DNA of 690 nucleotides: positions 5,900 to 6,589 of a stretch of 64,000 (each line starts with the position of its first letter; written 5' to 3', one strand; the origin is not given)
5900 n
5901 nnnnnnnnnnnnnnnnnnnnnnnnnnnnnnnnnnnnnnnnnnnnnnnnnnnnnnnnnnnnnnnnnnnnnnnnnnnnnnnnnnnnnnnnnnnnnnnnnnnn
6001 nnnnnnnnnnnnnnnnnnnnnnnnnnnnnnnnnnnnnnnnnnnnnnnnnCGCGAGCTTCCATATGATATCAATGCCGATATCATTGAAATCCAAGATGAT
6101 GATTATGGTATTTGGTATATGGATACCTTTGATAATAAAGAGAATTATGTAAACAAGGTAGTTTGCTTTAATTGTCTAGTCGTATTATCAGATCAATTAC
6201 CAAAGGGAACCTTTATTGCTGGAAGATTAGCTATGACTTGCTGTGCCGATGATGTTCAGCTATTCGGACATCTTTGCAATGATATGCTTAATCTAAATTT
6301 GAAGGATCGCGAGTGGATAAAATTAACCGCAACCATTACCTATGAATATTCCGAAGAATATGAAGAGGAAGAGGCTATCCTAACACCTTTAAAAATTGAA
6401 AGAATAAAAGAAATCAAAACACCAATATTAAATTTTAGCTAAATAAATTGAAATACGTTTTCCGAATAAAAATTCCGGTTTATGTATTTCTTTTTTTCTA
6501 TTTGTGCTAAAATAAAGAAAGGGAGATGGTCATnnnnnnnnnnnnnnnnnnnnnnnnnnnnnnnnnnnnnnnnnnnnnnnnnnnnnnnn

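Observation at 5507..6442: Partner gene: a CxCC-less P-loop domain fused to a DUF1980/YcgQ-type TCCxDD domain, with no membrane partner nearby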

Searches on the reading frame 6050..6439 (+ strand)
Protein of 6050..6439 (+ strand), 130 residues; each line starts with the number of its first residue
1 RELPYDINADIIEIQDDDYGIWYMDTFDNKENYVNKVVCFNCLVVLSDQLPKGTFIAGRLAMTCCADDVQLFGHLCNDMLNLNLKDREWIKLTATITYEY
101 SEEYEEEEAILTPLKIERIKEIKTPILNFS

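Call 24: find_homologous_proteins(query=window:6083-6439:+, max_evalue=0.001)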
Query seq(119 aa) (119 aa): 1 proteins with E <= 0.001 among 3 candidates.
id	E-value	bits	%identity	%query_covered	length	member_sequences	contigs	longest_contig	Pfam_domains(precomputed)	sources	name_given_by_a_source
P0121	8.0e-49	183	63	99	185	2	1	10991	PF21537.3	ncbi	-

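Call 39: search_dna_similar(query=window:6050-6439:+, collection=plasmids, mode=protein, max_evalue=1, max_rows=20)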
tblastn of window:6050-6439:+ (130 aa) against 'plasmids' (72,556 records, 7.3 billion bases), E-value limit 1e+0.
Records with a match: 7; places in all: 7; records where one place covers at least 80% of the query: 2.
Best place of each record, by identity: <60% 7.
By first word of the organism name: Priestia 3; Vescimonas 1; Subdoligranulum 1; Pseudalkalibacillus 1; Enterococcus 1.
By predicted mobility (MOB-suite, as given by PLSDB): non-mobilizable 7.
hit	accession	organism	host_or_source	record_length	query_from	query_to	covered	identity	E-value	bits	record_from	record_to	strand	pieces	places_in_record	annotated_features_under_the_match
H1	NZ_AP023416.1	Vescimonas fastidiosa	Homo sapiens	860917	3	125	95%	34.1%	5e-16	80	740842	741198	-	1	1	GTP-binding protein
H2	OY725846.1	Subdoligranulum variabile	-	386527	2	96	73%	42.1%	3e-23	100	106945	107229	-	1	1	none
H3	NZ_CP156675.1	Pseudalkalibacillus hwajinpoensis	mixed culture,soil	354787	10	125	89%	22.2%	2e-1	38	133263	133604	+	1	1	TIGR03943 family protein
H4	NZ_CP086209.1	Priestia sp. J2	single cell,Peanut field soil,Peanut ...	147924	12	96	65%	29.1%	8e-3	42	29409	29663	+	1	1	TIGR03943 family protein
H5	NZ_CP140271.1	Priestia megaterium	Single cell,ginseng rhizosphere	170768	12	96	65%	29.1%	2e-2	41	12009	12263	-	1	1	TIGR03943 family protein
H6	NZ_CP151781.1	Priestia megaterium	whole organism,soil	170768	12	96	65%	29.1%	2e-2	41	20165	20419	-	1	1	TIGR03943 family protein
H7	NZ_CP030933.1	Enterococcus gilvus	cow,milk,milk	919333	12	97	66%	27.6%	3e-1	37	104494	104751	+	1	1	TIGR03943 family protein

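Call 40: get_annotated_region(hit=H4, flank=6000)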
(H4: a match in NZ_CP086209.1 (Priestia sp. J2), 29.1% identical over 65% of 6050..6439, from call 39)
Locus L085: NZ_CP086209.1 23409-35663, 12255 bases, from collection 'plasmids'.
description: Priestia sp. J2 plasmid pA, complete sequence
organism: Priestia sp. J2 (NCBI taxid 2886505)
taxonomy: Bacteria; Bacillota; Bacilli; Bacillales; Bacillaceae; Priestia; Priestia sp. J2
host: -; source: single cell,Peanut field soil,Peanut field soil; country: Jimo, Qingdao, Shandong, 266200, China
typing (MOB-suite, as given by PLSDB): non-mobilizable; replicon rep_cluster_385
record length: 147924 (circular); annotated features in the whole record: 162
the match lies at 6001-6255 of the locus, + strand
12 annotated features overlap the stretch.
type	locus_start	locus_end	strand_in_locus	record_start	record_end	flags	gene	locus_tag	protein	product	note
CDS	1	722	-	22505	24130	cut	nikA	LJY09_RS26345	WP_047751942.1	nickel ABC transporter substrate-binding protein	GO:0015675 - nickel cation transport [Evidence IEA]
CDS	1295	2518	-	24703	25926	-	-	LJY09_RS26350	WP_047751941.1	MFS transporter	GO:0055085 - transmembrane transport [Evidence IEA]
CDS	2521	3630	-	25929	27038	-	-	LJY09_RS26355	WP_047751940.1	SagB/ThcOx family dehydrogenase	-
CDS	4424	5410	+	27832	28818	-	-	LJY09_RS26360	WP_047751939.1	permease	-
CDS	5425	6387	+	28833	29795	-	-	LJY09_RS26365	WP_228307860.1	TIGR03943 family protein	-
CDS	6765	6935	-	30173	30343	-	-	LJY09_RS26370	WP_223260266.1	GTP-binding protein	-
CDS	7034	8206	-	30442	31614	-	-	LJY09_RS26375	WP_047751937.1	MFS transporter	GO:0055085 - transmembrane transport [Evidence IEA]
CDS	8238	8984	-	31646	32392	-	-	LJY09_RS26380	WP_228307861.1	ABC transporter ATP-binding protein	-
CDS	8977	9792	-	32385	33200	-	-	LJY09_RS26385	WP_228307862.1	ABC transporter ATP-binding protein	-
CDS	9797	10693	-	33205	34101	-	opp1C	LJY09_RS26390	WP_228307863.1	nickel/cobalt ABC transporter permease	-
CDS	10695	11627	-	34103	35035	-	opp1B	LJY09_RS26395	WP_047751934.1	nickel/cobalt ABC transporter permease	-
CDS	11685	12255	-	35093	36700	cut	nikA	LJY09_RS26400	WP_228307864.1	nickel ABC transporter substrate-binding protein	GO:0015675 - nickel cation transport [Evidence IEA]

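Call 41: get_annotated_region(hit=H7, flank=6000)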
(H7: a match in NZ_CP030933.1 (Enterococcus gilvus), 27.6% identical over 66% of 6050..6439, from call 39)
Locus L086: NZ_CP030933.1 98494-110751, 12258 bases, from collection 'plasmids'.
description: Enterococcus gilvus strain CR1 plasmid pCR1A, complete sequence
organism: Enterococcus gilvus (NCBI taxid 160453)
taxonomy: Bacteria; Bacillota; Bacilli; Lactobacillales; Enterococcaceae; Enterococcus; Enterococcus gilvus
host: -; source: cow,milk,milk; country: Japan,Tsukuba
typing (MOB-suite, as given by PLSDB): non-mobilizable
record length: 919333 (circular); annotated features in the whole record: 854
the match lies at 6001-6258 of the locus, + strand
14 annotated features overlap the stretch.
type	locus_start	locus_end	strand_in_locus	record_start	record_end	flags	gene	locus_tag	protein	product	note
CDS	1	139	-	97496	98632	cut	ald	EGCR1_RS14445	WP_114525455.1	alanine dehydrogenase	GO:0006522 - alanine metabolic process [Evidence IEA]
CDS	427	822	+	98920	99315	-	-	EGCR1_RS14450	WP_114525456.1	hypothetical protein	-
CDS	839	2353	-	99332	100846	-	-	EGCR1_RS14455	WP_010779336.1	helix-turn-helix domain-containing protein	-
CDS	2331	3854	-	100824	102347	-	-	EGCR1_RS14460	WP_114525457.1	helix-turn-helix domain-containing protein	-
CDS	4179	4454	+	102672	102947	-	-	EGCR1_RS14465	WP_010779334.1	HU family DNA-binding protein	GO:0030261 - chromosome condensation [Evidence IEA]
CDS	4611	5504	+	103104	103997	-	-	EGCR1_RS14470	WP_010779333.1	permease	-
CDS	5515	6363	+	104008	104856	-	-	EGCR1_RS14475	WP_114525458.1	TIGR03943 family protein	-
CDS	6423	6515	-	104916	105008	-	-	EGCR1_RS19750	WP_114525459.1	type I toxin-antitoxin system Fst family toxin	-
CDS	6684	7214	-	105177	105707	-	-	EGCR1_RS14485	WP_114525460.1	DUF2922 domain-containing protein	-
CDS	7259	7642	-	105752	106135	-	-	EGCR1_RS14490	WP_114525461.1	hypothetical protein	-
CDS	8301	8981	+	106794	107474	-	-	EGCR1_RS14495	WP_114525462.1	response regulator transcription factor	GO:0000160 - phosphorelay signal transduction system [Evidence IEA]; GO:0006355 - regulation of DNA-templated ...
CDS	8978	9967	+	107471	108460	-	-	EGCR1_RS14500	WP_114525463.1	sensor histidine kinase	GO:0007165 - signal transduction [Evidence IEA]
CDS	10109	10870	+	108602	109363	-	-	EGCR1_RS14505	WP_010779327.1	ABC transporter ATP-binding protein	-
CDS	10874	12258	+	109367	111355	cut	-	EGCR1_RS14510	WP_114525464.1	ABC transporter permease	-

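Call 42: get_annotated_region(hit=H1, flank=6000)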
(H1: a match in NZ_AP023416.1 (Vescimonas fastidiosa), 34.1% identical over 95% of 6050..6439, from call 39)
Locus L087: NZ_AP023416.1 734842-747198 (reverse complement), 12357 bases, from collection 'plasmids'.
description: Vescimonas fastidiosa strain MM35 plasmid pMM35_01
organism: Vescimonas fastidiosa (NCBI taxid 2714353)
taxonomy: Bacteria; Bacillota; Clostridia; Eubacteriales; Oscillospiraceae; Vescimonas; Vescimonas fastidiosa
host: -; source: Homo sapiens; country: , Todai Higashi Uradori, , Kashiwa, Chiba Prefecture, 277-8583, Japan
typing (MOB-suite, as given by PLSDB): non-mobilizable
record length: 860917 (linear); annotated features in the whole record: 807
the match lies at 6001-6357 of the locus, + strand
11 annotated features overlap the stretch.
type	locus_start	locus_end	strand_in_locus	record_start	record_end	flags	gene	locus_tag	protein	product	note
CDS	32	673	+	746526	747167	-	lexA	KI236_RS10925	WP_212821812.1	transcriptional repressor LexA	GO:0006282 - regulation of DNA repair [Evidence IEA]; GO:0006355 - regulation of DNA-templated transcription [Evidence ...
CDS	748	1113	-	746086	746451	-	-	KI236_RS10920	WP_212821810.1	YbaB/EbfC family nucleoid-associated protein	GO:0008150 - biological_process [Evidence IEA]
CDS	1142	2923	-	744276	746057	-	dnaX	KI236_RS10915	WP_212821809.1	DNA polymerase III subunit gamma/tau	GO:0006260 - DNA replication [Evidence IEA]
CDS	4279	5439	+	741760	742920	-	-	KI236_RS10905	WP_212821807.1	CobW family GTP-binding protein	-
CDS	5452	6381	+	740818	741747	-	-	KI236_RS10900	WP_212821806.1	GTP-binding protein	-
CDS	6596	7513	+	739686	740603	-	-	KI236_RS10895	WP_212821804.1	DUF4340 domain-containing protein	-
CDS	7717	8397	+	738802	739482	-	-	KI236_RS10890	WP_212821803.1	response regulator transcription factor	GO:0000160 - phosphorelay signal transduction system [Evidence IEA]; GO:0006355 - regulation of DNA-templated ...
CDS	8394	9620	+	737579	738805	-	-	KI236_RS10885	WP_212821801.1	HAMP domain-containing sensor histidine kinase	GO:0007165 - signal transduction [Evidence IEA]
CDS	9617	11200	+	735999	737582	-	-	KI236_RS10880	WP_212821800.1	D-aminoacylase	-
CDS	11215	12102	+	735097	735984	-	-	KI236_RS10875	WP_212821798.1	MBL fold metallo-hydrolase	-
CDS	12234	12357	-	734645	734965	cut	trxA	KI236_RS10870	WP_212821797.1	thioredoxin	-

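Call 44: predict_structure(alignment_id=A2)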
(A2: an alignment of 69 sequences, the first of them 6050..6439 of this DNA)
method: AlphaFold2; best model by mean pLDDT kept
length: 130 residues; sequences in the alignment: 69
mean_pLDDT: 94.4   pTM: 0.87
mean pLDDT of the five models: 94.4, 94.4, 93.9, 93.5, 93.2
residues with pLDDT >= 90: 113; 70-90: 15; 50-70: 2; < 50: 0
segments of 3 or more residues with pLDDT < 50: none
pLDDT, mean of each block of 10 residues (from residue 1): 91 97 95 98 97 97 82 97 97 97 89 98 92
secondary structure, 60 per line:
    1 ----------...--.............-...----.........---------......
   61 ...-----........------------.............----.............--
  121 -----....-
elements in order: E11-13 H16-28 E37-45 E55-63 E69-76 E89-101 E106-118 E126-129

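Call 48: fold_search(model_id=the predicted structure, library=pdb)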
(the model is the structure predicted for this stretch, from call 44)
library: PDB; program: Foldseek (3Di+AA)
matches with E <= 10: 1165; with E <= 0.001: 4
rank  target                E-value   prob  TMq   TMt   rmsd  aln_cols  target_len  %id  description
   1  8d0b_C                1.6e-04  1.00  0.56  0.60   3.4       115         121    5  Human CST-DNA polymerase alpha/primase preinitiation complex bound to 4xTEL-foldback template (released 2022-06-22)
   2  8s0e_2                5.6e-04  1.00  0.45  0.12   5.4       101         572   10  H. sapiens OCCM bound to double stranded DNA (released 2024-10-02)
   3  8b9d_2                8.4e-04  1.00  0.45  0.12   7.2       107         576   11  Human replisome bound by Pol Alpha (released 2023-08-09)
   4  4ywk_B                9.5e-04  1.00  0.44  0.32   5.5       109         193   13  Pyrococcus furiosus MCM N-terminal domain with Zinc-binding subdomain B deleted (released 2015-09-23)
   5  6w6w_D                1.0e-03  1.00  0.55  0.60   3.6       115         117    6  Cryo-EM structure of CST bound to telomeric single-stranded DNA (released 2020-06-03)
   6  6ptj_5                1.1e-03  1.00  0.46  0.26   8.2       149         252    7  Structure of Ctf4 trimer in complex with one CMG helicase (released 2019-11-20)
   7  7uy5_J                1.1e-03  1.00  0.39  0.38   6.3        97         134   10  Tetrahymena telomerase with CST (released 2022-07-13)
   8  9gjw_2                1.1e-03  1.00  0.47  0.13   5.0       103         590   12  OCCM maturation intermediate stalled with an Arginine Finger mutation in Mcm2 (released 2025-03-05)
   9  9dei_G                1.5e-03  1.00  0.38  0.32   5.7        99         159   10  Trypanosoma brucei mitochondrial RNA-editing catalytic complex 1, U-deletion (RECC1) (released 2026-01-21)
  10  7uy7_B                1.9e-03  1.00  0.40  0.20   6.3       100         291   12  Tetrahymena CST with Polymerase alpha-Primase (released 2022-07-13)
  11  8soj_C                2.4e-03  1.00  0.54  0.58   3.7       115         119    7  Cryo-EM structure of human CST bound to POT1(ESDL)/TPP1 in the absence of telomeric ssDNA (released 2023-06-07)
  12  1quq_A                2.4e-03  1.00  0.37  0.39   5.4        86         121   10  COMPLEX OF REPLICATION PROTEIN A SUBUNITS RPA14 AND RPA32 (released 1999-08-13)
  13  4joi_C                2.6e-03  1.00  0.55  0.59   3.5       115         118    5  Crystal structure of the human telomeric Stn1-Ten1 complex (released 2013-05-29)
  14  2z6k_B                2.9e-03  1.00  0.38  0.39   5.3        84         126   11  Crystal structure of full-length human RPA14/32 heterodimer (released 2007-12-04)
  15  2z6k_A                3.9e-03  1.00  0.38  0.38   5.3        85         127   10  Crystal structure of full-length human RPA14/32 heterodimer (released 2007-12-04)
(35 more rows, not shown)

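Call 57: search_protein_representatives(protein=window:6050-6439:+)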
Query: 130 residues. Proteins with E-value up to 0.001 (for the whole library): 789; up to 1e-10: 277; up to 1e-30: 9. The best 150 are listed.
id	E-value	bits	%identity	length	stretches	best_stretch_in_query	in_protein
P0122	3.3e-48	179.3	61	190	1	3-129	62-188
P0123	9.1e-48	177.9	61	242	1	3-129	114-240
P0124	6.9e-37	142.7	60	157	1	3-111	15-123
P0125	1.5e-36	141.6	51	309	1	2-129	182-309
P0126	5.2e-36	139.8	44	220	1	2-127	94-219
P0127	1.2e-35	138.7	48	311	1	3-128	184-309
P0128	8.1e-35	136.0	48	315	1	3-128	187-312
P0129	1.5e-33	131.9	48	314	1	3-128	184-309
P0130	1.6e-33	131.8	52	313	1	3-128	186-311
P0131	1.3e-30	122.3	46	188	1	2-128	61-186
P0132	1.6e-28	115.6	37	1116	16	54-94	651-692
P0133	4.2e-28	114.3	44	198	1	8-129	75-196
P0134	6.8e-28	113.6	46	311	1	2-120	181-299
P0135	3.2e-27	111.4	41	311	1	2-128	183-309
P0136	4.1e-27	111.1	44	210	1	2-122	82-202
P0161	8.2e-23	97.2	38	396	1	2-127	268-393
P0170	7.1e-22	94.1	36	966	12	76-112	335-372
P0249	7.8e-17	77.8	37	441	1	2-124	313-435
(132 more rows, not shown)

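Call 62: search_protein_families(library=pfam, proteins=[L085:5425-6384:+, L085:4424-5407:+, L086:5515-6360:+, L086:4611-5501:+, L087:5452-6378:+, L087:4279-5436:+, L085:6768-6935:-], max_evalue=0.001)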
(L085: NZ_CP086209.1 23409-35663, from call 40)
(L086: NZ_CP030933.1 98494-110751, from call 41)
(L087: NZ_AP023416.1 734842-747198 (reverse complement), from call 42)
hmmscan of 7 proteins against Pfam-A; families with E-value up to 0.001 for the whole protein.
L085:5425-6384:+ (320 aa): 2 families
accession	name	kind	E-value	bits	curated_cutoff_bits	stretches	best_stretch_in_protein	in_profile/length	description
PF21537.2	DUF1980_C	-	1.3e-47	161.5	25.9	1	183-308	14-141/141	DUF1980 C-terminal domain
PF09323.15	DUF1980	-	1.8e-30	106.1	25.9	1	12-117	1-109/110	DUF1980 N-terminal domain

L085:4424-5407:+ (328 aa): 1 family
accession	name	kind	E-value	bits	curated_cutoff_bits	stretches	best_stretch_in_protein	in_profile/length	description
PF03773.19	ArsP_1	-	6.9e-72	242.5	32.3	1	40-323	2-292/294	Predicted permease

L086:5515-6360:+ (282 aa): 2 families
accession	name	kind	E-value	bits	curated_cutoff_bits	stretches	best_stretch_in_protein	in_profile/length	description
PF21537.2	DUF1980_C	-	5.1e-50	169.2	25.9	1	140-280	1-141/141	DUF1980 C-terminal domain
PF09323.15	DUF1980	-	1.2e-31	109.8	25.9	1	2-114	1-109/110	DUF1980 N-terminal domain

L086:4611-5501:+ (297 aa): 1 family
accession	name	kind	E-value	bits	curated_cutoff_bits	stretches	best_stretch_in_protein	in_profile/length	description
PF03773.19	ArsP_1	-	3.4e-72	243.5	32.3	1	11-297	4-292/294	Predicted permease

L087:5452-6378:+ (309 aa): 2 families
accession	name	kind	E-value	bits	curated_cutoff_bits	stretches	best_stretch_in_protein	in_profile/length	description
PF21537.2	DUF1980_C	-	9e-20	71.2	25.9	1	181-303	12-135/141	DUF1980 C-terminal domain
PF02492.25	cobW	-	9.4e-09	35.5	20.7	1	4-151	1-160/180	CobW/HypB/UreG, nucleotide-binding domain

L087:4279-5436:+ (386 aa): 2 families
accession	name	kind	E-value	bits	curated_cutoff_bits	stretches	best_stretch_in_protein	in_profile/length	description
PF02492.25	cobW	-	3.8e-36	124.8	20.7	1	6-180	4-179/180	CobW/HypB/UreG, nucleotide-binding domain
PF07683.19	CobW_C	-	2.8e-07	30.7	22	1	300-384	1-90/94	Cobalamin synthesis protein cobW C-terminal domain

L085:6768-6935:- (56 aa): 1 family
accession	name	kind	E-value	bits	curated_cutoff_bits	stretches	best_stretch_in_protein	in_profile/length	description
PF07683.19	CobW_C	-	1.2e-07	31.9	22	1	1-51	1-52/94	Cobalamin synthesis protein cobW C-terminal domain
